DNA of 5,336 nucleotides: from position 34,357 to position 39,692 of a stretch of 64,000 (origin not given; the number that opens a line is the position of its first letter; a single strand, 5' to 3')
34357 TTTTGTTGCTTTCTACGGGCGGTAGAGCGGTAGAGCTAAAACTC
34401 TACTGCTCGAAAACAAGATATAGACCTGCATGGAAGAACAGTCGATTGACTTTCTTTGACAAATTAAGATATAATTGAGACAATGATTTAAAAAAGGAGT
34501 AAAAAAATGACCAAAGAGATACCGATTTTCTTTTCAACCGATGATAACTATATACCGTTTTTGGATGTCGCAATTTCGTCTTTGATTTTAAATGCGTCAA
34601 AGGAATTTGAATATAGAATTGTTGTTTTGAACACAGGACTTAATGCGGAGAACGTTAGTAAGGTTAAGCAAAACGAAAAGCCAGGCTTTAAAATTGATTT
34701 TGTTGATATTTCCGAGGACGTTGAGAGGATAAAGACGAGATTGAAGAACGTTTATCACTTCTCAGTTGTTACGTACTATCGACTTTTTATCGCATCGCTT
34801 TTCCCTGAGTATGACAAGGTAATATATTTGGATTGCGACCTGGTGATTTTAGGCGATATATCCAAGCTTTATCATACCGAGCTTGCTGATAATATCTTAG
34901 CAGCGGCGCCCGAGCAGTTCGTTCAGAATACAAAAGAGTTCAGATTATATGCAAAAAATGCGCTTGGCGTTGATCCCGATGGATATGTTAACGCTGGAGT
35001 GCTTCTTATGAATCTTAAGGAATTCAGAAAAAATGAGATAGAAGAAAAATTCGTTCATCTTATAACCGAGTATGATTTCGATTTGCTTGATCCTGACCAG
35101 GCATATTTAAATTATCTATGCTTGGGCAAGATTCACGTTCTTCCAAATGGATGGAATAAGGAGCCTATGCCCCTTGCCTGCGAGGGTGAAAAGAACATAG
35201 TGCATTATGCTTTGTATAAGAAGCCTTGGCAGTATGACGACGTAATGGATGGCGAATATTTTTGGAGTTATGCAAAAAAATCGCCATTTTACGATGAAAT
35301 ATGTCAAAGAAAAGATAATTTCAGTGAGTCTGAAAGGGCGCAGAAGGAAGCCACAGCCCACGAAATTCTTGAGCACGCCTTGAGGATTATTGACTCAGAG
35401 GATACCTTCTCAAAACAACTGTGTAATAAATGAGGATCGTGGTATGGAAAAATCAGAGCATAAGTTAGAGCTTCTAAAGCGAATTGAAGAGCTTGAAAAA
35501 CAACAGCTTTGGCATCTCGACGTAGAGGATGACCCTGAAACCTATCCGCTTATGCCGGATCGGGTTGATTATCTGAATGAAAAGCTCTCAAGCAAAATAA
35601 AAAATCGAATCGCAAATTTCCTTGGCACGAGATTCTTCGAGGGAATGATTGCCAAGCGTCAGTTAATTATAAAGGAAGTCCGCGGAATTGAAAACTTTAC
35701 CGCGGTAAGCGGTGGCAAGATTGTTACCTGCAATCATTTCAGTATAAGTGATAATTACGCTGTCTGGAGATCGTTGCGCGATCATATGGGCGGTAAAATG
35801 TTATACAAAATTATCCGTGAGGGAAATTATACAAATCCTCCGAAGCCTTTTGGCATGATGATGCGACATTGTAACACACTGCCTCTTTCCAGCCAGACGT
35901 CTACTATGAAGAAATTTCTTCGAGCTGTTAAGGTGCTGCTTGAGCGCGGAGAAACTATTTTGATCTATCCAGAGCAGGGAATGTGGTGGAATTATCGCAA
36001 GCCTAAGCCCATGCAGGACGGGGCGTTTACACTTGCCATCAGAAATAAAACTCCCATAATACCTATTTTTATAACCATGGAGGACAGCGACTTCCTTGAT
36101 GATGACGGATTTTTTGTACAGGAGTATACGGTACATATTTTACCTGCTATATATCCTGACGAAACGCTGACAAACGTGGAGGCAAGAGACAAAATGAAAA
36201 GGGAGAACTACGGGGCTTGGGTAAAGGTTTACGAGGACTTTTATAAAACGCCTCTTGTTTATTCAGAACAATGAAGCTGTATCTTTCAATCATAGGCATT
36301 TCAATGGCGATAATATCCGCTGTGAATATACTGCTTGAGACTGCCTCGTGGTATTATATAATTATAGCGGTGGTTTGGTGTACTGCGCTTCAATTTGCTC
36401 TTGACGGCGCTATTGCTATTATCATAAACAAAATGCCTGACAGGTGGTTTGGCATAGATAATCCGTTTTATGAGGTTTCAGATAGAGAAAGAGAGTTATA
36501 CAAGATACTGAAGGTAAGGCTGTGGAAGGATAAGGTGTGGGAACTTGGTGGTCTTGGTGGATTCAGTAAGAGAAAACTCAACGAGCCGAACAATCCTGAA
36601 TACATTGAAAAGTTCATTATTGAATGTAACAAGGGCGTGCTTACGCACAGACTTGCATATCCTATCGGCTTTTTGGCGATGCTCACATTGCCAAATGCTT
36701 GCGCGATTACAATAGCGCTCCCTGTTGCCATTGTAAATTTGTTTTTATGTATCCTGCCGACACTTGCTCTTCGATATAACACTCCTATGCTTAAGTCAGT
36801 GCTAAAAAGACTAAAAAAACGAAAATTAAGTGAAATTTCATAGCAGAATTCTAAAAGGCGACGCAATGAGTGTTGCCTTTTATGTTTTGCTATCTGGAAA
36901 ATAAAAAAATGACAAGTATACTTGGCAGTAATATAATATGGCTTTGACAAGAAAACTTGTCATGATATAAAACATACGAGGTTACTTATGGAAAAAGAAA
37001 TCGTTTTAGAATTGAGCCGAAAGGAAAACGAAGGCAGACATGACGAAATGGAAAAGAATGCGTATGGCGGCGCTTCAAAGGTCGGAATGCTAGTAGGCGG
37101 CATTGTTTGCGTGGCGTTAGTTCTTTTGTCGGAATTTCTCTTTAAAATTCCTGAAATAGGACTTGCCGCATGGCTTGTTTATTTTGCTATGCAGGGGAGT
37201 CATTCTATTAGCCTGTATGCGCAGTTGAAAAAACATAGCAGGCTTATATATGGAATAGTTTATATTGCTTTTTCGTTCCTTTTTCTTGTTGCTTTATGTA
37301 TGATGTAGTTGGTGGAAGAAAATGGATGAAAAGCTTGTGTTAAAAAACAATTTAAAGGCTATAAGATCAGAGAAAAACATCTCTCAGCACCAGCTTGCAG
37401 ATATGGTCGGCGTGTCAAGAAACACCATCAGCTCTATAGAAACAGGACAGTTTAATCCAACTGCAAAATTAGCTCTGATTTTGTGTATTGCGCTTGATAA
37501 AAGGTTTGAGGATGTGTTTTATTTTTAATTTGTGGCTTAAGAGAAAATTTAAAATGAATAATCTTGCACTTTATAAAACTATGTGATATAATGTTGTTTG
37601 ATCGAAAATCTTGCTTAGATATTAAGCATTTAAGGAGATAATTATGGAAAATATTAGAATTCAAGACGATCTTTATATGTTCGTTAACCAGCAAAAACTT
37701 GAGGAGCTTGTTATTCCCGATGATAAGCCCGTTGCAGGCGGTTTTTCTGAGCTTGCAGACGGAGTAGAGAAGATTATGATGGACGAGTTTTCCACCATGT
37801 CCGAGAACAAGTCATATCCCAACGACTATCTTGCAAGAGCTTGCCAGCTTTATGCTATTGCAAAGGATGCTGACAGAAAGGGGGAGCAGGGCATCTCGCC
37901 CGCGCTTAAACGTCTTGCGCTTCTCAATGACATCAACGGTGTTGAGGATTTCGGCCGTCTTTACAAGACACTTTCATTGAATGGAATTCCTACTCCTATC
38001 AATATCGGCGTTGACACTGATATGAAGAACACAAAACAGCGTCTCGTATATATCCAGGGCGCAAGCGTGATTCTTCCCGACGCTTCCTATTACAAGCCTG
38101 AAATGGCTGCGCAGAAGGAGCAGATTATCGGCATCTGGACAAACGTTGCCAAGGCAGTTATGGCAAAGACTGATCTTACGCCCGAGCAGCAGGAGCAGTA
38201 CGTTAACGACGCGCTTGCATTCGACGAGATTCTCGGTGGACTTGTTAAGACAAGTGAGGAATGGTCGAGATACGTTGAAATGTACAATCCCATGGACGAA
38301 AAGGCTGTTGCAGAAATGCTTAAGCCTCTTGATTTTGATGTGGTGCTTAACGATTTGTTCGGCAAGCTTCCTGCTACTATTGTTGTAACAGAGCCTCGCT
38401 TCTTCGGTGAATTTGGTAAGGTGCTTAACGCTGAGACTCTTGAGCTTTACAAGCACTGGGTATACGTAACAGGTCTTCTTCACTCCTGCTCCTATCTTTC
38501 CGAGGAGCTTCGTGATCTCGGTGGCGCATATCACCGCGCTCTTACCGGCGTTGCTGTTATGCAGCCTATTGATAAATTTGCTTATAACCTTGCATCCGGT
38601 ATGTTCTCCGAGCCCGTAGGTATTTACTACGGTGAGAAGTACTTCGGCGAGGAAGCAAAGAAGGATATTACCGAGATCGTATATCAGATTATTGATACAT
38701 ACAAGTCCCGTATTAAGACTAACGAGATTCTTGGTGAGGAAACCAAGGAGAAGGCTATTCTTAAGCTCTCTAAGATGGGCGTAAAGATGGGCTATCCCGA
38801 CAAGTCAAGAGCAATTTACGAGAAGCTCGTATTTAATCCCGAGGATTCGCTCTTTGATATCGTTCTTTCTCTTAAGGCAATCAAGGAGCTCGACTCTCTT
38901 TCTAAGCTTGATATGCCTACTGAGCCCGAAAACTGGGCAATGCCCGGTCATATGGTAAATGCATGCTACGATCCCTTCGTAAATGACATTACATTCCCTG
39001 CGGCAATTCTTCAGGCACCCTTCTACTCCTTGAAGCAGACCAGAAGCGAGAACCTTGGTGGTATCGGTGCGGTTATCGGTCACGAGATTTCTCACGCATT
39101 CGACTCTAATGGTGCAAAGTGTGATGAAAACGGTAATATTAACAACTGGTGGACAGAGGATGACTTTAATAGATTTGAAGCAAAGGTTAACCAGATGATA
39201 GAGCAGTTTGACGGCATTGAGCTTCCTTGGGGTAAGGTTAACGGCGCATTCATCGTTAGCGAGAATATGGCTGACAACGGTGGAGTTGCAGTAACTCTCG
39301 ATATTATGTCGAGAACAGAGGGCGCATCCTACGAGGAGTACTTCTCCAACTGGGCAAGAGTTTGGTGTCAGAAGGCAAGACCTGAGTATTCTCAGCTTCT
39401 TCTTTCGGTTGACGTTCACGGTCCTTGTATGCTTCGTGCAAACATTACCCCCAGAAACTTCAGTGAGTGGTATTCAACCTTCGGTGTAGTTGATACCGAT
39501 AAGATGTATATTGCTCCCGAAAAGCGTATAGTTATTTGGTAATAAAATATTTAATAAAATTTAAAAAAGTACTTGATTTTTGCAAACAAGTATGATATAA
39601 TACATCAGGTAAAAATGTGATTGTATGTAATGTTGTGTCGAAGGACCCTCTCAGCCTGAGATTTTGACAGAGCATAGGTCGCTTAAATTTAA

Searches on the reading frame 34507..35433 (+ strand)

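Call 7: search_protein_families(library=pfam, proteins=[window:34507-35433:+])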
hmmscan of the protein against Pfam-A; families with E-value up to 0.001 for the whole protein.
window:34507-35433:+ (308 aa): 2 families
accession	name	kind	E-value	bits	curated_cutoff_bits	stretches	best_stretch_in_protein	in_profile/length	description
PF01501.26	Glyco_transf_8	-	4.7e-42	144.7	24.3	1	6-243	1-251/253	Glycosyl transferase family 8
PF18404.7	Glyco_transf_24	-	7.9e-07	29.2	25.7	1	18-184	15-181/268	Glucosyltransferase 24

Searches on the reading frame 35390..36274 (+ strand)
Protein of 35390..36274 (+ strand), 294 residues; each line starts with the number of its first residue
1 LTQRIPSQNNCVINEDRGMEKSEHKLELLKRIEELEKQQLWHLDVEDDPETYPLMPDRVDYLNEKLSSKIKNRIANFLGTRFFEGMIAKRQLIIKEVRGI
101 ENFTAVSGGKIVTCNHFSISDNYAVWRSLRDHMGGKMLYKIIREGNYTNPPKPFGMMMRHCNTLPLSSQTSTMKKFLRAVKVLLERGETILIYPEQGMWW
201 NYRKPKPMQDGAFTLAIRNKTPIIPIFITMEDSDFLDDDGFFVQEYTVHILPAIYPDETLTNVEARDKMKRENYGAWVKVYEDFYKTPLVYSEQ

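Call 7: search_protein_families(library=pfam, proteins=[window:35390-36274:+])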
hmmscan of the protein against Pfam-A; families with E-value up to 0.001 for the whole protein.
window:35390-36274:+ (294 aa): 1 family
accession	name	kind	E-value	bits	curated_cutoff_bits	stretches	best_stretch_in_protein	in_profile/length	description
PF01553.26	Acyltransferase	-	3.5e-13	49.9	23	1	96-228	3-131/132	Acyltransferase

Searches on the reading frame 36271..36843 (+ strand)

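Call 10: search_protein_families(library=pfam, proteins=[window:36271-36843:+])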
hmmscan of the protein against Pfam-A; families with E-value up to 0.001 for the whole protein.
window:36271-36843:+ (190 aa): 1 family
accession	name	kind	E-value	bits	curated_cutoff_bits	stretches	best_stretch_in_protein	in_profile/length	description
PF18927.5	CrtO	-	4.4e-16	59.8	27.3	1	57-180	2-123/123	Glycosyl-4,4'-diaponeurosporenoate acyltransferase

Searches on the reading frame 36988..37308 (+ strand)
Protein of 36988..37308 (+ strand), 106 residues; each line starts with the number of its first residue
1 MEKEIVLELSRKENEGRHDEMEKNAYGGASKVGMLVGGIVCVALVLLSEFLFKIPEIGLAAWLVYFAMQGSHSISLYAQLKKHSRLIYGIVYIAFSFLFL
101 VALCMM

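Call 10: search_protein_families(library=pfam, proteins=[window:36988-37308:+])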
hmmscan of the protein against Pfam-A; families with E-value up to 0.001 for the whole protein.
window:36988-37308:+ (106 aa): 1 family
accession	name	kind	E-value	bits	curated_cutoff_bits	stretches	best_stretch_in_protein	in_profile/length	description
PF20040.4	DUF6442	-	1.2e-10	41.9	25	1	1-103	1-97/102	Family of unknown function (DUF6442)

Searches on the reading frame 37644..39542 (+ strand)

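Call 10: search_protein_families(library=pfam, proteins=[window:37644-39542:+])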
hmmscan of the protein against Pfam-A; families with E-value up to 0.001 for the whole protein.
window:37644-39542:+ (632 aa): 2 families
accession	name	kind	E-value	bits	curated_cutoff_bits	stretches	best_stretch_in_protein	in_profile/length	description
PF05649.18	Peptidase_M13_N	-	1.8e-69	235.5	32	1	7-385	2-381/381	Peptidase family M13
PF01431.27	Peptidase_M13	-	2.5e-55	187.7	24.5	1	439-629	1-205/205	Peptidase family M13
